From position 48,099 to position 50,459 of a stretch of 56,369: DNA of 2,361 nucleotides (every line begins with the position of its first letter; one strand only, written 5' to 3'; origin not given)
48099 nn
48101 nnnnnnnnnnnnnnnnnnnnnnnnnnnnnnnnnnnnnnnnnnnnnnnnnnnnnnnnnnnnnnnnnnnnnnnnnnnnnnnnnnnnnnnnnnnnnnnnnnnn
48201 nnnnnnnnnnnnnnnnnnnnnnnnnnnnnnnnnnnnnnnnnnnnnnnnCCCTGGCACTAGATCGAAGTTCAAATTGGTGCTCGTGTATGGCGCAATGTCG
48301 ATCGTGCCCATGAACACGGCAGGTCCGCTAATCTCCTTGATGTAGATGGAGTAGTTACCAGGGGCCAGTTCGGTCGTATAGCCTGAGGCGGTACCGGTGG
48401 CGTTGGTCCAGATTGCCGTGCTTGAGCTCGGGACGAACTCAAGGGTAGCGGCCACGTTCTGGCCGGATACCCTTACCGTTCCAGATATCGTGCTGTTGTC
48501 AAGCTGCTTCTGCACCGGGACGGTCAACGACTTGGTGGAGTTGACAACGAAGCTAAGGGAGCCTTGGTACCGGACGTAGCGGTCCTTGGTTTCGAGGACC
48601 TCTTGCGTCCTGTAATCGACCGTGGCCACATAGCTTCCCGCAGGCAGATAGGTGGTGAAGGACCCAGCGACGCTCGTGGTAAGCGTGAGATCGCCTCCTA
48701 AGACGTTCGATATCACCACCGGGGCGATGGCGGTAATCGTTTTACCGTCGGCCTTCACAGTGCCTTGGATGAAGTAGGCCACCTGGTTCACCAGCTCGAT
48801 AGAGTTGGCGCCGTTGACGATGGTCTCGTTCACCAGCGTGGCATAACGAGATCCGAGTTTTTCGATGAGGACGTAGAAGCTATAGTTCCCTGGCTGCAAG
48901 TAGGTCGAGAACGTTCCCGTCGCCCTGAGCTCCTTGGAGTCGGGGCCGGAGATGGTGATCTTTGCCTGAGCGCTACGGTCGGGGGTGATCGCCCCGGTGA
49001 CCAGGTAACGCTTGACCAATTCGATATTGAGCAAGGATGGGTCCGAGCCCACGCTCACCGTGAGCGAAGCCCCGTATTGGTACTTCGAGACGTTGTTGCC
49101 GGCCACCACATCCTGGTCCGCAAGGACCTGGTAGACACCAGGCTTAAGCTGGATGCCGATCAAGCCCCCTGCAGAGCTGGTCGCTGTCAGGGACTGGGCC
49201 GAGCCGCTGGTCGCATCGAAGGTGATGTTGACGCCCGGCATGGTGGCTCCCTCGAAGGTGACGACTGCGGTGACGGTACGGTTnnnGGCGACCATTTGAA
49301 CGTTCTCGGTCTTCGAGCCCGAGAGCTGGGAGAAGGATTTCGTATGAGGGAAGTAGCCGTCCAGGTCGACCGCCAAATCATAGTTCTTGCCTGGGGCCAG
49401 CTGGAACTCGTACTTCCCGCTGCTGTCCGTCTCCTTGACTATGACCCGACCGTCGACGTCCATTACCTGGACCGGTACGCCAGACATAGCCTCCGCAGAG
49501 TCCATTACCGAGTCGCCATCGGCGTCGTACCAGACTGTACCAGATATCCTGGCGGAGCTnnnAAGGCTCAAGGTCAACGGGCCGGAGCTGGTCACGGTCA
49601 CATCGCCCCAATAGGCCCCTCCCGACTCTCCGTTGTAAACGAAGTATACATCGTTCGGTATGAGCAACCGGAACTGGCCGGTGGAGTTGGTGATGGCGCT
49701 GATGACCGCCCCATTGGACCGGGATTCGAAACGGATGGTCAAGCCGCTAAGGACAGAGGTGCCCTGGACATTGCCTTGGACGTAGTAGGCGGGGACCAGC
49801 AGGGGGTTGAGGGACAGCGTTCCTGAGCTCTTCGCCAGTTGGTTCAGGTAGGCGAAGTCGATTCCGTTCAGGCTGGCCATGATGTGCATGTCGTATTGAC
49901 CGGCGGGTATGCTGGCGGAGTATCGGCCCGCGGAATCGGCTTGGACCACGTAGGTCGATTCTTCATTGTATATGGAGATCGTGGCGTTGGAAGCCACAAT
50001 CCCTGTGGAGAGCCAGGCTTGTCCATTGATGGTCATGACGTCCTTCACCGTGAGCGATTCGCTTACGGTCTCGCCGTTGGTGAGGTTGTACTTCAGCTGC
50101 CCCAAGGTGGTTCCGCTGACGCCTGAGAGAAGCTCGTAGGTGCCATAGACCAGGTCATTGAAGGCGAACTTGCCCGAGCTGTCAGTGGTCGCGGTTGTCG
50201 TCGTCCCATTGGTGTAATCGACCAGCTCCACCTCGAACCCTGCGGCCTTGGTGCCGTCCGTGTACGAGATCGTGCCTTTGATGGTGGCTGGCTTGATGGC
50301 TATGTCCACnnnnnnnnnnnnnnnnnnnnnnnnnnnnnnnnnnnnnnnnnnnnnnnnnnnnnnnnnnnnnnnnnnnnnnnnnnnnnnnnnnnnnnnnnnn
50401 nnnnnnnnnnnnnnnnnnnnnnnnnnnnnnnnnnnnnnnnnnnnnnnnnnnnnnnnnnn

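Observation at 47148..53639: Giant AglB: STT3 oligosaccharyltransferase fused to a ~1,240-aa Ig-like repeat array and a second, C-terminal membrane anchor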

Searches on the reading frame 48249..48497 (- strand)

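Call 89: search_protein_families(library=pfam, proteins=[window:48249-48497:-], max_evalue=0.05)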
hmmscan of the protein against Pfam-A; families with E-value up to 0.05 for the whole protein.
window:48249-48497:- (83 aa): 2 families
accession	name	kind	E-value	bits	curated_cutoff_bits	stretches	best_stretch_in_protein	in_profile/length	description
PF13620.12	CarboxypepD_reg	-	0.0076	17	32.3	1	3-80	1-81/82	Carboxypeptidase regulatory-like domain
PF16640.11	Big_3_5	-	0.028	15.4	35.5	1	3-54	15-68/88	Bacterial Ig-like domain (group 3)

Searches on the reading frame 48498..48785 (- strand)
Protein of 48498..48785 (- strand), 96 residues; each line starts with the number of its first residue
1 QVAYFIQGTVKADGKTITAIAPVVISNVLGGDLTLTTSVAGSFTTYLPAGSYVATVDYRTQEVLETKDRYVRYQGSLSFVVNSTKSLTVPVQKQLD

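Call 89: search_protein_families(library=pfam, proteins=[window:48498-48785:-], max_evalue=0.05)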
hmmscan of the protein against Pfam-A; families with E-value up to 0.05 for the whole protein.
window:48498-48785:- (96 aa): 1 family
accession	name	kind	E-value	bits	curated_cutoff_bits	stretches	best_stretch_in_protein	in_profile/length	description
PF14900.11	DUF4493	-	0.0032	17.8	27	1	38-92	54-104/226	Domain of unknown function (DUF4493)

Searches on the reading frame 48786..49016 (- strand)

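Call 89: search_protein_families(library=pfam, proteins=[window:48786-49016:-], max_evalue=0.05)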
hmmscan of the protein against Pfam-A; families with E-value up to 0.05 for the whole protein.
window:48786-49016:- (77 aa): 1 family
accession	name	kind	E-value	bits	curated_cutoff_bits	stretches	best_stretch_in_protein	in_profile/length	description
PF23194.1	NOMO_5th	-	0.048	14.5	27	0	29-53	35-60/89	NOMO fifth transthyretin-like domain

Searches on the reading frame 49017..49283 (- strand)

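Call 89: search_protein_families(library=pfam, proteins=[window:49017-49283:-], max_evalue=0.05)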
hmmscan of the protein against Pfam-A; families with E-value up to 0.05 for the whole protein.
window:49017-49283:- (89 aa): 3 families
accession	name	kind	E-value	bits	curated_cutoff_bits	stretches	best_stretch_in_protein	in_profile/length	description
PF13620.12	CarboxypepD_reg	-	0.0027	18.4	32.3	1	7-81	5-74/82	Carboxypeptidase regulatory-like domain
PF17210.9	SdrD_B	-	0.033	14.8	29.7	1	15-73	24-80/112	SdrD B-like domain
PF02369.22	Big_1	-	0.038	14.5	34.9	0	3-39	20-59/93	Bacterial Ig-like domain (group 1)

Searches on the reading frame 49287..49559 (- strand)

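Call 89: search_protein_families(library=pfam, proteins=[window:49287-49559:-], max_evalue=0.05)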
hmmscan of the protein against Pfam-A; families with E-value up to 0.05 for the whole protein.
window:49287-49559:- (91 aa): 4 families
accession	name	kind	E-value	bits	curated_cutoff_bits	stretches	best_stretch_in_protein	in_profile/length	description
PF17210.9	SdrD_B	-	1.7e-08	35.1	29.7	1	5-71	3-71/112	SdrD B-like domain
PF13620.12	CarboxypepD_reg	-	9.7e-07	29.5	32.3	1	21-88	10-78/82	Carboxypeptidase regulatory-like domain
PF13715.12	CarbopepD_reg_2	-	3.3e-05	24.3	32.2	1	18-88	5-73/88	CarboxypepD_reg-like domain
PF11974.14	bMG3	-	0.0012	19.2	34.9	1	19-55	22-59/103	Bacterial alpha-2-macroglobulin MG3 domain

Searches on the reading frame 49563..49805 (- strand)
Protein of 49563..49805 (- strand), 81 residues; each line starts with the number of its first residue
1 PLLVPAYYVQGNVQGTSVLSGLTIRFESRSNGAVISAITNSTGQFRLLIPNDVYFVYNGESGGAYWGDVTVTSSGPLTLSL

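Call 89: search_protein_families(library=pfam, proteins=[window:49563-49805:-], max_evalue=0.05)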
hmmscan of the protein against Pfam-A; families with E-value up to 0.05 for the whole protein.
window:49563-49805:- (81 aa): 1 family
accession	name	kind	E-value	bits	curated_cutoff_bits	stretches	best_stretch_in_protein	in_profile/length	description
PF13620.12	CarboxypepD_reg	-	0.00038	21.2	32.3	1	11-79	4-77/82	Carboxypeptidase regulatory-like domain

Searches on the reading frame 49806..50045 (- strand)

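Call 89: search_protein_families(library=pfam, proteins=[window:49806-50045:-], max_evalue=0.05)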
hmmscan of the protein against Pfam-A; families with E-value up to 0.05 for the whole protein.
window:49806-50045:- (80 aa): 1 family
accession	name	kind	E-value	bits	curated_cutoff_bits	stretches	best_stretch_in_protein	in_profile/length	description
PF13620.12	CarboxypepD_reg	-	6.7e-06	26.8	32.3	1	5-57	1-56/82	Carboxypeptidase regulatory-like domain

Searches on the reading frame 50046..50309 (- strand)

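Call 89: search_protein_families(library=pfam, proteins=[window:50046-50309:-], max_evalue=0.05)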
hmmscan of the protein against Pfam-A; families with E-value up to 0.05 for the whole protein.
window:50046-50309:- (88 aa): 10 families
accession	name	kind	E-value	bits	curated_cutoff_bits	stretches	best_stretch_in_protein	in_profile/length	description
PF13620.12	CarboxypepD_reg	-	5.6e-10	39.9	32.3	1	9-81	1-74/82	Carboxypeptidase regulatory-like domain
PF17210.9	SdrD_B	-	1.8e-05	25.3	29.7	1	23-61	25-63/112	SdrD B-like domain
PF17802.7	SpaA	-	2.7e-05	24.7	23.1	1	18-60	12-56/91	Prealbumin-like fold domain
PF13715.12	CarbopepD_reg_2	-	0.00028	21.3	32.2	1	32-82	20-70/88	CarboxypepD_reg-like domain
PF11974.14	bMG3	-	0.0011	19.4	34.9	1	15-53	21-59/103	Bacterial alpha-2-macroglobulin MG3 domain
PF14686.12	fn3_3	-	0.012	15.8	24.4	1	33-60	22-49/75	Polysaccharide lyase family 4, domain II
PF23193.1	NOMO_3rd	-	0.013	16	27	1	31-62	53-84/120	NOMO third transthyretin-like domain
PF22904.2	NOMO1-like_2nd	-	0.018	15.5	27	1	21-63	18-61/90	BOS complex subunit NOMO1-like, second beta sandwich domain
PF09430.16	EMC7_beta-sandw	-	0.023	15.3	26.6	1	24-60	9-43/122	ER membrane protein complex subunit 7, beta-sandwich domain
PF20598.4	DUF6795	-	0.028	15.2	27.4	1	10-52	1-45/103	Domain of unknown function (DUF6795)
